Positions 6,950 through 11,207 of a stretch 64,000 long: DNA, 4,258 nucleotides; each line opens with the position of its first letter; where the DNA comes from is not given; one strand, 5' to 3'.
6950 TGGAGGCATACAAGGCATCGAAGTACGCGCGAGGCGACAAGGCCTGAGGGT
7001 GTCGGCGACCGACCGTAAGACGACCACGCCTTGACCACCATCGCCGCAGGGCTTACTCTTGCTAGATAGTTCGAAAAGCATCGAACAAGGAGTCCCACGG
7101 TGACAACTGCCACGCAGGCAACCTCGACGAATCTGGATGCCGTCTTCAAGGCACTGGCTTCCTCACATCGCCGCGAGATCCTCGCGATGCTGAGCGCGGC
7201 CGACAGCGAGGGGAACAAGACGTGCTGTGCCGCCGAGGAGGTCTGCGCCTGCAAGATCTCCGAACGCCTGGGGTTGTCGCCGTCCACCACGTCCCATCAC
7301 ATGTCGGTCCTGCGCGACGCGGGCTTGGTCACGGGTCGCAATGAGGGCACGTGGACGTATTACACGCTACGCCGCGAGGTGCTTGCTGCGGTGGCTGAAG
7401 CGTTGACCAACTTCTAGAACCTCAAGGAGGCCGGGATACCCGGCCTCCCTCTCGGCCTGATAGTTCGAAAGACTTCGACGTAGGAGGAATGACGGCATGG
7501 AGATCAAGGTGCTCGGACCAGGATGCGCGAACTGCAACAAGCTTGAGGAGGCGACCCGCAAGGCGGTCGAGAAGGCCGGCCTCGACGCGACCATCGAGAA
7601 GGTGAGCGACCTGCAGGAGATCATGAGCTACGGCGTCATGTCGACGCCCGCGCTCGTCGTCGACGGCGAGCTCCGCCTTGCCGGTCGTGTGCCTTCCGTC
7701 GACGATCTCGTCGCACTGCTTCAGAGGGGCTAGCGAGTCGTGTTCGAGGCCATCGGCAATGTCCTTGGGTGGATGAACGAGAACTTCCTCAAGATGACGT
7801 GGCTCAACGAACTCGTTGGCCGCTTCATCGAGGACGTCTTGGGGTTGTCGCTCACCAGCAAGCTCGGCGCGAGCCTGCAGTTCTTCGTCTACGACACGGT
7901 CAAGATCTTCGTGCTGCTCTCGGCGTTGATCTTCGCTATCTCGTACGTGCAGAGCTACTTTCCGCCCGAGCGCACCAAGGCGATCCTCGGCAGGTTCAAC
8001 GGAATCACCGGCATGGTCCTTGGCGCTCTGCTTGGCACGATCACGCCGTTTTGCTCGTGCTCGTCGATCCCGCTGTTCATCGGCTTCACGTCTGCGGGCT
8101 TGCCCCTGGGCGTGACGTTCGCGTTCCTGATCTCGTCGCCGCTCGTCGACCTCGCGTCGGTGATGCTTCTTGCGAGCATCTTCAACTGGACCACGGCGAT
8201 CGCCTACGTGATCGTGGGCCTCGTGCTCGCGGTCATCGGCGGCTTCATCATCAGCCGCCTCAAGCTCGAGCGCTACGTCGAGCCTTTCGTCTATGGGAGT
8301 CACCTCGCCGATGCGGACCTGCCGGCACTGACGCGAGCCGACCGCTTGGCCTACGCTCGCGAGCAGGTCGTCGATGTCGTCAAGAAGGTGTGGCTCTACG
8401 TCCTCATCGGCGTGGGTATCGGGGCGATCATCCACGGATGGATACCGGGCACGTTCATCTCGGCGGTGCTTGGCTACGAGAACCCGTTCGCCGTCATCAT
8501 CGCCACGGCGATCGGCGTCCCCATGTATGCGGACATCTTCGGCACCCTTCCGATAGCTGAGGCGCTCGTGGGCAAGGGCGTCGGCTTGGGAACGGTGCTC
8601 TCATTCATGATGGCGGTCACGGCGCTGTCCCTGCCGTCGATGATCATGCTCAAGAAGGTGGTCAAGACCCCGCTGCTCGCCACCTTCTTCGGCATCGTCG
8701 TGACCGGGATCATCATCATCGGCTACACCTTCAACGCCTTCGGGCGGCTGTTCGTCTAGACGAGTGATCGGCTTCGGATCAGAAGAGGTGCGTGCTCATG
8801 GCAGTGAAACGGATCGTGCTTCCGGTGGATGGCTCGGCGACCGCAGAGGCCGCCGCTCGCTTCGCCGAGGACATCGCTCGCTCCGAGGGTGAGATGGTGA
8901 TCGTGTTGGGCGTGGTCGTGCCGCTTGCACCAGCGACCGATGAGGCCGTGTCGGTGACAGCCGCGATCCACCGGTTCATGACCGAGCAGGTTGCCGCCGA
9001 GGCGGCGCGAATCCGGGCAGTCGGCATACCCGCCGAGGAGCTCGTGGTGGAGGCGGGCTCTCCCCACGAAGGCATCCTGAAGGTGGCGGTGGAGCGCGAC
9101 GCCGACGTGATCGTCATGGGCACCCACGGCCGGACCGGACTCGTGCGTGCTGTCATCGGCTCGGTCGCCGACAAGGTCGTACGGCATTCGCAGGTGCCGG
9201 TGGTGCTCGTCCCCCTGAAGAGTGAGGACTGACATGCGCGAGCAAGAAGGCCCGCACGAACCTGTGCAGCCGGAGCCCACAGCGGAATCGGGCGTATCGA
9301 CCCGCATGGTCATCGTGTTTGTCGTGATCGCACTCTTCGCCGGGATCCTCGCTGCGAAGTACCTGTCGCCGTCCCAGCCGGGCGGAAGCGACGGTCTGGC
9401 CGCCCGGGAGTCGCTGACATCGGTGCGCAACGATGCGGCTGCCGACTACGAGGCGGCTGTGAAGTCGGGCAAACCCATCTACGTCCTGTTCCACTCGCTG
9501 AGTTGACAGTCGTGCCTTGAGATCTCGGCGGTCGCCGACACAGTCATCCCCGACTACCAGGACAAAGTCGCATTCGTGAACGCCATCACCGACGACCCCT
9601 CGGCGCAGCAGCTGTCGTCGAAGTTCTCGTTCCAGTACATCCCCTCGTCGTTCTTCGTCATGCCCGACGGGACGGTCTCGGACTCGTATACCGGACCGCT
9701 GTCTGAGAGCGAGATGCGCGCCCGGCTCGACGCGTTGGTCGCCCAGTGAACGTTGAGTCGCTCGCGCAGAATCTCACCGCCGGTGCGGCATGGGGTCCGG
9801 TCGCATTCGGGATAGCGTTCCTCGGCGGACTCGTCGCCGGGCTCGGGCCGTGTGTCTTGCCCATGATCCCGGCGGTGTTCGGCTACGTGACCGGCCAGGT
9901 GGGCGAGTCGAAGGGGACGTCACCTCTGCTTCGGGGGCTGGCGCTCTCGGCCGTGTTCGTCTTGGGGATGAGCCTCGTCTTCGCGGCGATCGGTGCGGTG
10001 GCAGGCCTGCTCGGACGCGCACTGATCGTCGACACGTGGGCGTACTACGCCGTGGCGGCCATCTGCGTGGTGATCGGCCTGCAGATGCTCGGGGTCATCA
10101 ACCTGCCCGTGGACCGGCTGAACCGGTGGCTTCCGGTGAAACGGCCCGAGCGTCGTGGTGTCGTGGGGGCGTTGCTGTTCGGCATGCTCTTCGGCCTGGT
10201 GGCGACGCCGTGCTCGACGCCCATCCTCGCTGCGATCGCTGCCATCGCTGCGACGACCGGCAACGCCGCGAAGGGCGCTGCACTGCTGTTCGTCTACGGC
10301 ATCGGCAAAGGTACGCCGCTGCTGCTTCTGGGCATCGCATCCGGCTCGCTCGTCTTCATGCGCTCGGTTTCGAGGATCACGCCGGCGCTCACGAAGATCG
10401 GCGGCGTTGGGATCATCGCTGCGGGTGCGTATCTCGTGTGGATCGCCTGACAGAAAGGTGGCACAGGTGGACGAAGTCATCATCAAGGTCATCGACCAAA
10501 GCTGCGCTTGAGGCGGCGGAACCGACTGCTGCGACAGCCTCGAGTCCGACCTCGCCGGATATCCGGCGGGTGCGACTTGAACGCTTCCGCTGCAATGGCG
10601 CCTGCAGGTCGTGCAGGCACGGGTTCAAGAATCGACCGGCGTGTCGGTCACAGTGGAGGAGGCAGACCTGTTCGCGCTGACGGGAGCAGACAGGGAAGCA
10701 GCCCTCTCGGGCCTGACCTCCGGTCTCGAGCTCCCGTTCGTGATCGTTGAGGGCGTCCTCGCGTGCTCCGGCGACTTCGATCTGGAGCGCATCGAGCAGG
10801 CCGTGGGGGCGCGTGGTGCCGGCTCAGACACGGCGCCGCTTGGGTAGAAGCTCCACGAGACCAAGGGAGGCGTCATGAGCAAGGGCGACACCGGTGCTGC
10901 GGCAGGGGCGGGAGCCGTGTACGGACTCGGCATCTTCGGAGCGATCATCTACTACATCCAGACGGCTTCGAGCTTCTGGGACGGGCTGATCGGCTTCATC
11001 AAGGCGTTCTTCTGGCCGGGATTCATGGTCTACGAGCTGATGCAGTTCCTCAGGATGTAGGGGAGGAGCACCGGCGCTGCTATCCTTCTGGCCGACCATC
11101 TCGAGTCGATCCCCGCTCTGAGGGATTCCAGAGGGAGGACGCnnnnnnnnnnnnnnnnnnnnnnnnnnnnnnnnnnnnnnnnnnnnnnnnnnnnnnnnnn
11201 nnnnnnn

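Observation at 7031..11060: ArsR-controlled permease plus extracytoplasmic thiol/selenol relay operon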

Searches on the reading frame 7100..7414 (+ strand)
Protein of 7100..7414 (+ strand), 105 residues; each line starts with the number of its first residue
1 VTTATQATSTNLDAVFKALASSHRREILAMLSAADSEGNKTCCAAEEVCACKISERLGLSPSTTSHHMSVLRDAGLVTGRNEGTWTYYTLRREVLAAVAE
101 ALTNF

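Call 6: search_protein_families(library=pfam, max_evalue=0.01, proteins=[window:7100-7414:+])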
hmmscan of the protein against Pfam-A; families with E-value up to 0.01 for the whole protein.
seq(105 aa): 8 families
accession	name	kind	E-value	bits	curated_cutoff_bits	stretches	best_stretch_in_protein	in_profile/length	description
PF01022.26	HTH_5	-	1.6e-11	44.3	22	1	46-78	14-46/47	Bacterial regulatory protein, arsR family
PF12840.13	HTH_20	-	1.4e-09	38.2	27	1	19-79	1-50/51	Helix-turn-helix domain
PF13412.12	HTH_24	-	4.5e-06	26.6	21.9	1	53-78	23-48/48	Winged helix-turn-helix DNA-binding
PF09339.16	HTH_IclR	-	0.00027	21.1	22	1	53-78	24-49/52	IclR helix-turn-helix domain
PF13545.12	HTH_Crp_2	-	0.0006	20.2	27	1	53-95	28-67/70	Crp-like helix-turn-helix domain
PF03428.19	RP-C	-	0.0029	17.9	24.4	1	53-92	77-116/175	Replication protein C N-terminal domain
PF01325.25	Fe_dep_repress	-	0.0055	17.3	26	1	52-78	27-53/60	Iron dependent repressor, N-terminal DNA binding domain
PF12802.13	MarR_2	-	0.0083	16.7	27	0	53-79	26-52/61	MarR family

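Call 9: search_protein_families(library=ncbifam, max_evalue=0.1, proteins=[window:7100-7414:+])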
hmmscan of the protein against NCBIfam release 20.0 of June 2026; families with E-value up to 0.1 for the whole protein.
seq(105 aa): 10 families
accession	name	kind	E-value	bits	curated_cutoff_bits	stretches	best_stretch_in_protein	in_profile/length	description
NF033788.1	HTH_metalloreg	subfamily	1.4e-23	82.5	55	1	13-98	2-76/77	metalloregulator ArsR/SmtB family transcription factor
NF033789.1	repress_SdpR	subfamily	5.2e-15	55.1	100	1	15-104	1-78/79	autorepressor SdpR family transcription factor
NF041413.1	ArsR_Rv2640c_fam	equivalog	1.3e-13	51.4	155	1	11-102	31-113/118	Rv2640c family ArsR-like transcriptional regulator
NF007528.0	PRK10141.1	subfamily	2.4e-10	40.3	97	1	16-100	10-83/117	metalloregulator ArsR/SmtB family transcription factor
NF047906.1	CdPbTransRegCmtR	equivalog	9e-08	32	150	1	50-102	37-89/104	Cd(II)/Pb(II)-sensing metalloregulatory transcriptional regulator CmtR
NF040642.1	sulf_sens_BigR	equivalog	1e-06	28.7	155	1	44-103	30-89/95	sulfite-sensing transcriptional repressor BigR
NF045707.1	Dbac_1936_reg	equivalog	8.1e-06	25.8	115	1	42-99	25-82/99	ArsR/SmtB-type metalloregulator TsoR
NF053755.1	MsvR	equivalog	0.0035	17.1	220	1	16-81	7-60/236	transcriptional factor MsvR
TIGR01884.1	cas_HTH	subfamily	0.012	15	60.2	1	52-79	161-188/202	CRISPR-associated CARF protein Csa3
NF008110.0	PRK10857.1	equivalog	0.031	14.1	275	1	20-92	4-69/164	Fe-S cluster assembly transcriptional regulator IscR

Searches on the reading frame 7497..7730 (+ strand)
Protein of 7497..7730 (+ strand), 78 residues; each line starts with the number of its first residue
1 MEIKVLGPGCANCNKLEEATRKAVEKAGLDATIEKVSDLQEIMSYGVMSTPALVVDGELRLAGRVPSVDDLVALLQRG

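Call 6: search_protein_families(library=pfam, max_evalue=0.01, proteins=[window:7497-7730:+])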
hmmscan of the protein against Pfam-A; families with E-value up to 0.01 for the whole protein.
seq(78 aa): 2 families
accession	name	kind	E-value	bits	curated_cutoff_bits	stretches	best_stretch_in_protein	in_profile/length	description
PF13192.12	Thioredoxin_3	-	1.1e-30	105.9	24.8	1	1-75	1-75/76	Thioredoxin domain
PF21682.2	AF_2299-like_N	-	0.0071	16.8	27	1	16-70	21-75/134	CDP-alcohol phosphatidyltransferase AF_2299-like, N-terminal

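Call 9: search_protein_families(library=ncbifam, max_evalue=0.1, proteins=[window:7497-7730:+])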
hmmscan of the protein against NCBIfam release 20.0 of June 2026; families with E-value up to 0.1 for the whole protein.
seq(78 aa): 8 families
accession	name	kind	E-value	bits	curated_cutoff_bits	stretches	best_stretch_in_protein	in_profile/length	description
TIGR00412.2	redox_disulf_2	subfamily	3e-32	110.8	62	1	2-76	1-75/75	MTH895/ArsE family thioredoxin-like protein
TIGR00411.1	redox_disulf_1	equivalog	1.9e-08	34.2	92.75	1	7-76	8-79/82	MJ0307 family thioredoxin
TIGR02187.2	PDO_seleno_TRX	equivalog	0.004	16.5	185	1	6-69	136-201/209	protein disulfide oxidoreductase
TIGR03143.1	AhpF_homolog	hypoth_equivalog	0.023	13.3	687.65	1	9-63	487-543/555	putative alkyl hydroperoxide reductase F subunit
NF040730.1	CxCC_doxin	equivalog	0.025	14.4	65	1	10-61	11-65/83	thioredoxin-like (seleno)protein SaoT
NF049942.1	DF_fam_seleno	subfamily_domain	0.05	13.6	70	1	8-57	7-58/96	DF family (seleno)protein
TIGR02196.1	GlrX_YruB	hypoth_equivalog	0.059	13.9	88.55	1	8-58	8-59/74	glutaredoxin-like protein, YruB-family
TIGR03757.1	conj_TIGR03757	hypoth_equivalog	0.078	13.2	73.2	1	34-59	69-94/113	TIGR03757 family integrating conjugative element protein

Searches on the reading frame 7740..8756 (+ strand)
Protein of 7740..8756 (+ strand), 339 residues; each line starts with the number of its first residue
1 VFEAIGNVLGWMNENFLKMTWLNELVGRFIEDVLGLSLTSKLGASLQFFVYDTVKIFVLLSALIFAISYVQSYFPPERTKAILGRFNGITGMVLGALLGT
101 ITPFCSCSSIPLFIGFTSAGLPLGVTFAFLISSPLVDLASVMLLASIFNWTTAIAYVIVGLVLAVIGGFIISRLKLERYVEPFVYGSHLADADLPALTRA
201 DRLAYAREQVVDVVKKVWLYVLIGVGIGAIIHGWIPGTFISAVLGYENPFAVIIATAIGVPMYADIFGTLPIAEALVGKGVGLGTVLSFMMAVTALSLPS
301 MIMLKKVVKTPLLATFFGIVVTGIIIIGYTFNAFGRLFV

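Call 6: search_protein_families(library=pfam, max_evalue=0.01, proteins=[window:7740-8756:+])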
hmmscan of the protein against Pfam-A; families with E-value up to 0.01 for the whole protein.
window:7740-8756:+ (339 aa): 1 family
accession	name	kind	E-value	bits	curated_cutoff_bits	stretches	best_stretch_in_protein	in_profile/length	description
PF03773.19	ArsP_1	-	3.3e-63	214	32.3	1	44-332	4-293/294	Predicted permease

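Call 9: search_protein_families(library=ncbifam, max_evalue=0.1, proteins=[window:7740-8756:+])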
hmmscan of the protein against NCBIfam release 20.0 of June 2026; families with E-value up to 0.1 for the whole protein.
window:7740-8756:+ (339 aa): 2 families
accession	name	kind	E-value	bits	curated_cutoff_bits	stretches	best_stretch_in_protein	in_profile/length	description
NF033936.1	CuZnOut_SO0444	equivalog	2.2e-27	96.1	300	2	210-334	190-312/351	SO_0444 family Cu/Zn efflux transporter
NF040736.1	efflux_SaoE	equivalog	7.2e-25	88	325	1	57-332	21-295/352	efflux transporter SaoE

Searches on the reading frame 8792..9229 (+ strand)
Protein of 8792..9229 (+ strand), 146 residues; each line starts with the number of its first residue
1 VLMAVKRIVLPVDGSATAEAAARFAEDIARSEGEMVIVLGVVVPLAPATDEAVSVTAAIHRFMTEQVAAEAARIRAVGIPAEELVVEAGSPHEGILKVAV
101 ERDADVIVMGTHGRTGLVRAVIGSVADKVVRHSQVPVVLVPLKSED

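Call 6: search_protein_families(library=pfam, max_evalue=0.01, proteins=[window:8792-9229:+])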
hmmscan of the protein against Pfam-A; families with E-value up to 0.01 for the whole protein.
window:8792-9229:+ (146 aa): 1 family
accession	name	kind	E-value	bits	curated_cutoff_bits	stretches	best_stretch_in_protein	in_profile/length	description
PF00582.32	Usp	-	6.1e-31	108.3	24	1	6-141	3-141/141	Universal stress protein family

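Call 9: search_protein_families(library=ncbifam, max_evalue=0.1, proteins=[window:8792-9229:+])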
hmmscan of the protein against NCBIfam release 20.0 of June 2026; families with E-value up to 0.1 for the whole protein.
window:8792-9229:+ (146 aa): 5 families
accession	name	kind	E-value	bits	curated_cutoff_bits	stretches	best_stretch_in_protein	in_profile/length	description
NF008380.0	PRK11175.1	equivalog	3.3e-10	39.4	227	1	73-137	232-296/313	universal stress protein UspE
NF011581.0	PRK15005.1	equivalog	2.2e-07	31.1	166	1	73-140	75-143/144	universal stress protein UspF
NF012000.0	PRK15456.1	equivalog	3.3e-07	30.4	189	1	6-140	3-141/142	universal stress protein UspG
NF007512.0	PRK10116.1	equivalog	6.6e-06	26.3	167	1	75-144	74-141/142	universal stress protein UspC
NF005535.1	PRK07196.1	equivalog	0.013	14.5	715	1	5-73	353-422/434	flagellar protein export ATPase FliI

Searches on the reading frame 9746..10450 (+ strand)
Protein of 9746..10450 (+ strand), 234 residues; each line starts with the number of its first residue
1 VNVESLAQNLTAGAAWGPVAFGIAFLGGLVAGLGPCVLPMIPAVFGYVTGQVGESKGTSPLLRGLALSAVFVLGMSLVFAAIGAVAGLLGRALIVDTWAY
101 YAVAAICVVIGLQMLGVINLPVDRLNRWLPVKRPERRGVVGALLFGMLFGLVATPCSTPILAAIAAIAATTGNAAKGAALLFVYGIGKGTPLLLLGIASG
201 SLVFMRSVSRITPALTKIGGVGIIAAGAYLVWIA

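Call 6: search_protein_families(library=pfam, max_evalue=0.01, proteins=[window:9746-10447:+])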
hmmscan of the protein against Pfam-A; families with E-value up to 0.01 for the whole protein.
window:9746-10447:+ (234 aa): 2 families
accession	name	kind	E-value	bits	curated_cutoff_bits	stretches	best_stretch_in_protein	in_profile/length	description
PF02683.22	DsbD_TM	-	1.6e-31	109.7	27.1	1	23-203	7-189/219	Cytochrome C biogenesis protein transmembrane domain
PF13386.12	DsbD_2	-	1.2e-11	45.4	24.9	1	23-229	1-199/199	Cytochrome C biogenesis protein transmembrane region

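Call 9: search_protein_families(library=ncbifam, max_evalue=0.1, proteins=[window:9746-10447:+])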
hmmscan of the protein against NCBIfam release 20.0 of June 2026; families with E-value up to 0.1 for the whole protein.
window:9746-10447:+ (234 aa): 3 families
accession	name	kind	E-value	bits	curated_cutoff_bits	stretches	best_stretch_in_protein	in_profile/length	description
NF001419.0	PRK00293.1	subfamily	1e-24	87.1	330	1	19-202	170-355/574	protein-disulfide reductase DsbD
NF045694.1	seleno_TsoB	exception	1e-19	70.1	805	1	24-202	188-362/572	rhodanese/DsbD fusion-like selenoprotein TsoB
NF040495.1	tranport_ArsG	equivalog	5.5e-12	45.5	200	1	21-233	7-223/225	aromatic aminobenezylarsenical efflux permease ArsG family transporter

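Call 95: find_encoding_contigs(protein=window:9746-10450:+, flank=500, max_places=3)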
Protein window:9746-10450:+ (234 aa): no gene with exactly this product is on record in the collection.

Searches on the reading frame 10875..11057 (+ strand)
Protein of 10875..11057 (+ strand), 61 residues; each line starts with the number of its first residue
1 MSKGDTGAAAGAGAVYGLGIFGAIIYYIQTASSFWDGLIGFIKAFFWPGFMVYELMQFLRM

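Call 6: search_protein_families(library=pfam, max_evalue=0.01, proteins=[window:10875-11057:+])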
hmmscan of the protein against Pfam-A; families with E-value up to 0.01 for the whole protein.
seq(61 aa): 0 families

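Call 9: search_protein_families(library=ncbifam, max_evalue=0.1, proteins=[window:10875-11057:+])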
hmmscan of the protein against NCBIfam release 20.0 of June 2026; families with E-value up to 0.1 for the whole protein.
seq(61 aa): 0 families
